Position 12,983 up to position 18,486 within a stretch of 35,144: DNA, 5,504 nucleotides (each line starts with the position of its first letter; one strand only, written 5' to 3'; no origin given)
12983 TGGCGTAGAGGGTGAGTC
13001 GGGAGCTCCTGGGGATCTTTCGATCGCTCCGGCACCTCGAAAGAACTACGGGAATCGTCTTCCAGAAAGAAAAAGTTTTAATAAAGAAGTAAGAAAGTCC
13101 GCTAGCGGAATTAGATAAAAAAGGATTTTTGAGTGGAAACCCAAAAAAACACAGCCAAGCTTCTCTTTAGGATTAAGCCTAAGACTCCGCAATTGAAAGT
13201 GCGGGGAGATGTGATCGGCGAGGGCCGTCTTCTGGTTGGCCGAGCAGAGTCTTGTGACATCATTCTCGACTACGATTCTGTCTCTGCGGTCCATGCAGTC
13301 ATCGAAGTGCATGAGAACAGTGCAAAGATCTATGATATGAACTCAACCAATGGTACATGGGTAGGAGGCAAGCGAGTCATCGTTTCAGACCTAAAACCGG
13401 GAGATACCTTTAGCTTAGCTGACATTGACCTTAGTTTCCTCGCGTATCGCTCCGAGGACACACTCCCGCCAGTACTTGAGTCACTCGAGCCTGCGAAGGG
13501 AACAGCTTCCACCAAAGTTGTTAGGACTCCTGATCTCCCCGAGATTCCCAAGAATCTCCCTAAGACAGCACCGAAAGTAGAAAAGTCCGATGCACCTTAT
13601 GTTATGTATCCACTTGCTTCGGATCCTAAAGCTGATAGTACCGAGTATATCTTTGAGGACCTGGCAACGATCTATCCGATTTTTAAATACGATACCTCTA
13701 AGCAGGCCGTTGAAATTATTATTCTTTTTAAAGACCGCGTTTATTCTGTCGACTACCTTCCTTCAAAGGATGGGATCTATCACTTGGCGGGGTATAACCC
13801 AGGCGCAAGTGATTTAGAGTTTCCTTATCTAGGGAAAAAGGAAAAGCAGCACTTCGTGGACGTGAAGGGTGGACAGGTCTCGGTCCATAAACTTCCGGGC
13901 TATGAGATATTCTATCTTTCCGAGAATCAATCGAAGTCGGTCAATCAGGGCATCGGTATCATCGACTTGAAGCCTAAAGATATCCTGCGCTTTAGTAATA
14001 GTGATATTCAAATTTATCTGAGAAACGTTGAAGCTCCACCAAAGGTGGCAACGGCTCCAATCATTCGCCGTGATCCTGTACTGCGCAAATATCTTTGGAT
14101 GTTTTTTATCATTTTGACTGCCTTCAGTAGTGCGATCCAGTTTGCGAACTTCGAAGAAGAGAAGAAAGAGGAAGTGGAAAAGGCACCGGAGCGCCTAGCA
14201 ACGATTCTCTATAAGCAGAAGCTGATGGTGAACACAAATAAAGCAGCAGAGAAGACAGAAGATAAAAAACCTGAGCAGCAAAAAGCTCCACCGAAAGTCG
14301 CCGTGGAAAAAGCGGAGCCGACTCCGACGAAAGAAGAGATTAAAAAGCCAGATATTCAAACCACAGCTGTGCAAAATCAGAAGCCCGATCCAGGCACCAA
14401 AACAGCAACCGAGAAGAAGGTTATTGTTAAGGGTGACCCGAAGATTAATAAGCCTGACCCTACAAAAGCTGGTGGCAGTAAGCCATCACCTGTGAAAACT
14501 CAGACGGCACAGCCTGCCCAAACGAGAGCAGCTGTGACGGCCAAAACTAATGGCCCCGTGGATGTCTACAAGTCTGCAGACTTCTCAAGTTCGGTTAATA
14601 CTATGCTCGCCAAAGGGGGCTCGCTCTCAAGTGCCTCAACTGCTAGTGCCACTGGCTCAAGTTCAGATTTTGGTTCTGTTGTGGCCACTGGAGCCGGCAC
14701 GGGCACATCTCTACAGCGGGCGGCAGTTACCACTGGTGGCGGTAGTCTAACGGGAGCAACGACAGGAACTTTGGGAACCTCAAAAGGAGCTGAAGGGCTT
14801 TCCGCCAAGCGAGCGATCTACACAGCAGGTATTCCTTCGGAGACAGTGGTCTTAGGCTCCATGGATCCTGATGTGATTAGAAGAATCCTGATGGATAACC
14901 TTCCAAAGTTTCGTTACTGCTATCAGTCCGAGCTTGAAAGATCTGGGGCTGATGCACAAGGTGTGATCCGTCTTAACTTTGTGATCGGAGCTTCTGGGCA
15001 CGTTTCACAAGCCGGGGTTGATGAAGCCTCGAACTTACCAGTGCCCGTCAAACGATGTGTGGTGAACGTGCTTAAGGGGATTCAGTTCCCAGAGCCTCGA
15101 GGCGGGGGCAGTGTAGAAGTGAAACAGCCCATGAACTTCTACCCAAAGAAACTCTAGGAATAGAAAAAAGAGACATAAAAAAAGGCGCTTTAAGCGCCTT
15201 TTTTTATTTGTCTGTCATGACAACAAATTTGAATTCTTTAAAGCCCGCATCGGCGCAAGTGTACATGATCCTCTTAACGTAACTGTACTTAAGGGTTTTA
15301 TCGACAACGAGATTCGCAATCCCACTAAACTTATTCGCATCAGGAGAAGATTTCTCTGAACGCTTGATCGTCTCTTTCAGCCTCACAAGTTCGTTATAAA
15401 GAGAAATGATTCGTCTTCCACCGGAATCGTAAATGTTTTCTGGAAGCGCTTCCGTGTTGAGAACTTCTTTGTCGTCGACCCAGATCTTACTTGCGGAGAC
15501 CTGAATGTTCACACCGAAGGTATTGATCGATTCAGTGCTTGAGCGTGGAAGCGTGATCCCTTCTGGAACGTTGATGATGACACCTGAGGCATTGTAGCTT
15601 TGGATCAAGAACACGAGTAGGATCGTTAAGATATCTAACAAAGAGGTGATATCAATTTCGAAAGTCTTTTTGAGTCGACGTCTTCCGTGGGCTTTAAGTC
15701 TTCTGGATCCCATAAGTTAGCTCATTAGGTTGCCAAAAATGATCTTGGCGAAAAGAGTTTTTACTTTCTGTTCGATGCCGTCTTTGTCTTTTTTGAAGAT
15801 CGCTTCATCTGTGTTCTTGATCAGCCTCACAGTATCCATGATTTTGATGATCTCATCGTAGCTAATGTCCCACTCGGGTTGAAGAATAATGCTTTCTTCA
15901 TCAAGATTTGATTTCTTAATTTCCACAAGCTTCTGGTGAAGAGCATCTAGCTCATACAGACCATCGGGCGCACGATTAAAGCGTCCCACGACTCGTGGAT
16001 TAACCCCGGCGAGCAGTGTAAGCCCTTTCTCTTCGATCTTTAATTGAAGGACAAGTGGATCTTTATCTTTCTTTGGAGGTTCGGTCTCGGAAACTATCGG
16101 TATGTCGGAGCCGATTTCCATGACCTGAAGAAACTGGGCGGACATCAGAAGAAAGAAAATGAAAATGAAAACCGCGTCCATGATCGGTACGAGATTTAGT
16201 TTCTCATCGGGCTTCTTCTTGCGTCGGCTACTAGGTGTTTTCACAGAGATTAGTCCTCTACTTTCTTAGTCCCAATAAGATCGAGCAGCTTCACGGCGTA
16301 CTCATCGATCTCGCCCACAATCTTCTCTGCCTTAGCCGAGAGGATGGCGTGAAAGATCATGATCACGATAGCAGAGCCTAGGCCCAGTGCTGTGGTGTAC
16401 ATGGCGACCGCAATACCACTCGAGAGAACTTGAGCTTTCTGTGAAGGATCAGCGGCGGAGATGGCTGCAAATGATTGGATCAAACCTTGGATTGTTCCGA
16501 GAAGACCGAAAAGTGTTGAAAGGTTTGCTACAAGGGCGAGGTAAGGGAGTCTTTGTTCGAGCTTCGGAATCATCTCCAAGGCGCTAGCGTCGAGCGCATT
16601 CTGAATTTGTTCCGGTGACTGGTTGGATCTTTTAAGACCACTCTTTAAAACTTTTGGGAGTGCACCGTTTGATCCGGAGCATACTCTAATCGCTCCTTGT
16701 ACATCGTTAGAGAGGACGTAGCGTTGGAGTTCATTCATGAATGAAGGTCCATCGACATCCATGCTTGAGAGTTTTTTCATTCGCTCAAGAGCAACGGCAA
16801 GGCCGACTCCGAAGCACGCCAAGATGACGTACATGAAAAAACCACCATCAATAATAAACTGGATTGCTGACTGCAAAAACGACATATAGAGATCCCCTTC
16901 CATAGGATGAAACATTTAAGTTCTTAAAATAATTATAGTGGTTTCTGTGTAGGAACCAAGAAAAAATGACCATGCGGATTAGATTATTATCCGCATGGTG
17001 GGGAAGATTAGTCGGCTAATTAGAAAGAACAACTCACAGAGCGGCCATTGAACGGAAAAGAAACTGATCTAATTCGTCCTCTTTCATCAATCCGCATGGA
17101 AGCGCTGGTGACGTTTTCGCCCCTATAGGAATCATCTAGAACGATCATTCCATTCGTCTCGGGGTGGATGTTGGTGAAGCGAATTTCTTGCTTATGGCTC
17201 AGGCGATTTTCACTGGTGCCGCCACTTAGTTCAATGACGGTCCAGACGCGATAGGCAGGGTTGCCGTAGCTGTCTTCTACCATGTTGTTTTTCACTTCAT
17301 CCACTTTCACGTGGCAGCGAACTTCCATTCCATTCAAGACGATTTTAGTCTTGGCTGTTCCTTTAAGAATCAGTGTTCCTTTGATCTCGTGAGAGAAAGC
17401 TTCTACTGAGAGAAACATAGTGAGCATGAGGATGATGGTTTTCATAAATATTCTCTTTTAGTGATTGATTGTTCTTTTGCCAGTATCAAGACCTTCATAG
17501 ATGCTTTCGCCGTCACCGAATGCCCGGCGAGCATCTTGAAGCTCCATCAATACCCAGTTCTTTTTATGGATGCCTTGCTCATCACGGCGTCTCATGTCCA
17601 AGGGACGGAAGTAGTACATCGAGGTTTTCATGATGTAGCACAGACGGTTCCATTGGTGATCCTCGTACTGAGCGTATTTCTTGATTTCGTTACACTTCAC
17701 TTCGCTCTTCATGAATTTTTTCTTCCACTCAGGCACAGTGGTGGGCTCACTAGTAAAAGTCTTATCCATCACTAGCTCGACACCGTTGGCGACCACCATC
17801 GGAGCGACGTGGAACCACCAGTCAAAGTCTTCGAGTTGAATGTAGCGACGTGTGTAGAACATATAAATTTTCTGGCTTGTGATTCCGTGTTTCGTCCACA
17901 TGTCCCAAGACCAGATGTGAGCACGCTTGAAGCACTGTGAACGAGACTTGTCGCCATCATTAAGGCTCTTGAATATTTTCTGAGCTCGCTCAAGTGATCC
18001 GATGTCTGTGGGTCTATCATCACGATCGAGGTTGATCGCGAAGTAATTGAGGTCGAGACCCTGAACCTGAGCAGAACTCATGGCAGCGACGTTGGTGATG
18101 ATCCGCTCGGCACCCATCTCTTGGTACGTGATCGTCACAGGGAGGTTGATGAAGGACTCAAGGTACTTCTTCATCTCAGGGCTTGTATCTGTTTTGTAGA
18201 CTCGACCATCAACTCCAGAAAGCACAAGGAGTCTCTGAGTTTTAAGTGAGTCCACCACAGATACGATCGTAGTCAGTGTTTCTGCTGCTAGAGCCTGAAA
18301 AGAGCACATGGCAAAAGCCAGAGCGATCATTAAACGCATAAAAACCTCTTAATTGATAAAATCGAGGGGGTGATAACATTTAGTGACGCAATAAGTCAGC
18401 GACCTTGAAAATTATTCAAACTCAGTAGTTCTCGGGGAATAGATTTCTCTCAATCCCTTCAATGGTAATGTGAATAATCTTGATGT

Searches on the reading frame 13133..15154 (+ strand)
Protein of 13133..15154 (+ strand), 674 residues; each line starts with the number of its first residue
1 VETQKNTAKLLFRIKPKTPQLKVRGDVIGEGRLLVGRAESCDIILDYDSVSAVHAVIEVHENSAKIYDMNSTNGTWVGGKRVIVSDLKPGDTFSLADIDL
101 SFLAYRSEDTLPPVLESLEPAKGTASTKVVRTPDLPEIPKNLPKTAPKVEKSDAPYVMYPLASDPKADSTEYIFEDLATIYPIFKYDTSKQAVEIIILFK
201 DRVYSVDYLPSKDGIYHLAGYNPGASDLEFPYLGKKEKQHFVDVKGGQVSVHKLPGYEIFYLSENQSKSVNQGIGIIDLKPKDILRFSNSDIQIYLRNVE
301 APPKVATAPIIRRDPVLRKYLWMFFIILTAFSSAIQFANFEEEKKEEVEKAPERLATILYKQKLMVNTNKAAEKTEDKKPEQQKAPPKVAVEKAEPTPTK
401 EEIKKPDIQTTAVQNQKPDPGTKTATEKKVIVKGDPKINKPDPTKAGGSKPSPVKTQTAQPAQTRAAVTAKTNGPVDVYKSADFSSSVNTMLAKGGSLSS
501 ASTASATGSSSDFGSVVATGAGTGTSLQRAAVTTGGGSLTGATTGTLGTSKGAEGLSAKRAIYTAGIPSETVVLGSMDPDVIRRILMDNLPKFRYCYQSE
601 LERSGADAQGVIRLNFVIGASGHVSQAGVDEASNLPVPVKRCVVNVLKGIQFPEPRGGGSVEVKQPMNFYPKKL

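Call 59: search_protein_families(library=pfam, proteins=[window:13133-15154:+], max_evalue=0.001)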
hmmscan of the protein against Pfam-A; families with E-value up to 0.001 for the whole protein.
window:13133-15154:+ (674 aa): 2 families
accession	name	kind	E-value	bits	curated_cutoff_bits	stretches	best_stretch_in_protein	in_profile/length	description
PF00498.31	FHA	-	8e-17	61.9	20.7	1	34-95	2-66/67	FHA domain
PF16697.10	Yop-YscD_cpl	-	7e-12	45.9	33.2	1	30-101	16-89/94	Inner membrane component of T3SS, cytoplasmic domain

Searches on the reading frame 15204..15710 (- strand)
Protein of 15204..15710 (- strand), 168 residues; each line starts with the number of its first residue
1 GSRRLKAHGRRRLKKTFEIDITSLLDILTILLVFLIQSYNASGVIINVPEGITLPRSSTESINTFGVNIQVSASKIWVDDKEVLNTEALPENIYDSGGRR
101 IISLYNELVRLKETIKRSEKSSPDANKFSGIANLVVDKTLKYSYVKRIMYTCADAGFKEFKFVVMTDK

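Call 59: search_protein_families(library=pfam, proteins=[window:15204-15710:-], max_evalue=0.001)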
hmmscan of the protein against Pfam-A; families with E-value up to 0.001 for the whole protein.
window:15204-15710:- (168 aa): 1 family
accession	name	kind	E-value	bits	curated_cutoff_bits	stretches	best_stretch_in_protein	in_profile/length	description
PF02472.21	ExbD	-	1.2e-14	55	25.4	1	14-164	3-125/128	Biopolymer transport protein ExbD/TolR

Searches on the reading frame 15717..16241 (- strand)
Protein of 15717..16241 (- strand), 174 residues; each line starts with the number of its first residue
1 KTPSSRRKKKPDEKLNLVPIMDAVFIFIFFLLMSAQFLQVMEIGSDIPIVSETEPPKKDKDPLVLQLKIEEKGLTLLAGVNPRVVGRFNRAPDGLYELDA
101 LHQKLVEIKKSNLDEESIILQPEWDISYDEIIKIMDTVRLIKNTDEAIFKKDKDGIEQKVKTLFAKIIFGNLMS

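Call 80: search_protein_families(library=ncbifam, proteins=[window:15717-16241:-], max_evalue=0.01)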
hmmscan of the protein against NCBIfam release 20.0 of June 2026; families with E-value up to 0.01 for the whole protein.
window:15717-16241:- (174 aa): 3 families
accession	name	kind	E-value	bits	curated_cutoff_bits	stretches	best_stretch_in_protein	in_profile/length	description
TIGR02801.1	tolR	equivalog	6.1e-07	30.1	127.3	1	14-139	4-117/129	protein TolR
TIGR02803.1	ExbD_1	equivalog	1.8e-05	24.8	152.95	1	14-139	3-109/122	TonB system transport protein ExbD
NF008429.0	PRK11267.1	equivalog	0.00015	21.8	216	0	14-71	17-72/141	TonB system transport protein ExbD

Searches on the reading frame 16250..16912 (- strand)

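Call 80: search_protein_families(library=ncbifam, proteins=[window:16250-16912:-], max_evalue=0.01)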
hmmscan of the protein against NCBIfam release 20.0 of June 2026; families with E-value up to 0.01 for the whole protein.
window:16250-16912:- (220 aa): 7 families
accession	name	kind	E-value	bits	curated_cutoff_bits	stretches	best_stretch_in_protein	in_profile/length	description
TIGR02796.1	tolQ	equivalog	7.1e-18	65.2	221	1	90-212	91-213/216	protein TolQ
NF008066.0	PRK10801.1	equivalog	2e-11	43.8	403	1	106-208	111-212/230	Tol-Pal system protein TolQ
TIGR02797.1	exbB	equivalog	3.6e-10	40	206.2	1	101-193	98-189/211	tonB-system energizer ExbB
NF007722.0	PRK10414.1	equivalog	8.9e-09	35.2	402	1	123-210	131-217/244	tol-pal system-associated acyl-CoA thioesterase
TIGR02805.1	exbB2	equivalog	9.8e-06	25.8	135.35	1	117-195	50-127/138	TonB-system energizer ExbB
NF006583.0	PRK09109.1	equivalog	0.0017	17.6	237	1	130-186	151-201/246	flagellar motor protein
NF006284.1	PRK08456.1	equivalog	0.0031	16.7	380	1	98-201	119-217/252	flagellar motor stator protein MotA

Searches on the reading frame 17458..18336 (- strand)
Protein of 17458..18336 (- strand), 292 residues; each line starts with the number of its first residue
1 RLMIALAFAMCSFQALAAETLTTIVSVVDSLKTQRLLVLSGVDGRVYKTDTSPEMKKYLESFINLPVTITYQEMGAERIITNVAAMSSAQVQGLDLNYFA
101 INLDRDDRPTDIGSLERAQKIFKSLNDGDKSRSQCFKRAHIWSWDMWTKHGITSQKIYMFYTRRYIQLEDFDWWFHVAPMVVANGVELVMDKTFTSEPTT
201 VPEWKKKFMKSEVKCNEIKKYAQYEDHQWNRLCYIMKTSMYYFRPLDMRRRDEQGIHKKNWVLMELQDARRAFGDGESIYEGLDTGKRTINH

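Call 59: search_protein_families(library=pfam, proteins=[window:17458-18336:-], max_evalue=0.001)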
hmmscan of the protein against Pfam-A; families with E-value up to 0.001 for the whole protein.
window:17458-18336:- (292 aa): 1 family
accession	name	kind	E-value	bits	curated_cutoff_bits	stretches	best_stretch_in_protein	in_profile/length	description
PF18626.7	Gln_deamidase_2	-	7e-12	45.9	25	1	133-207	24-105/106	Glutaminase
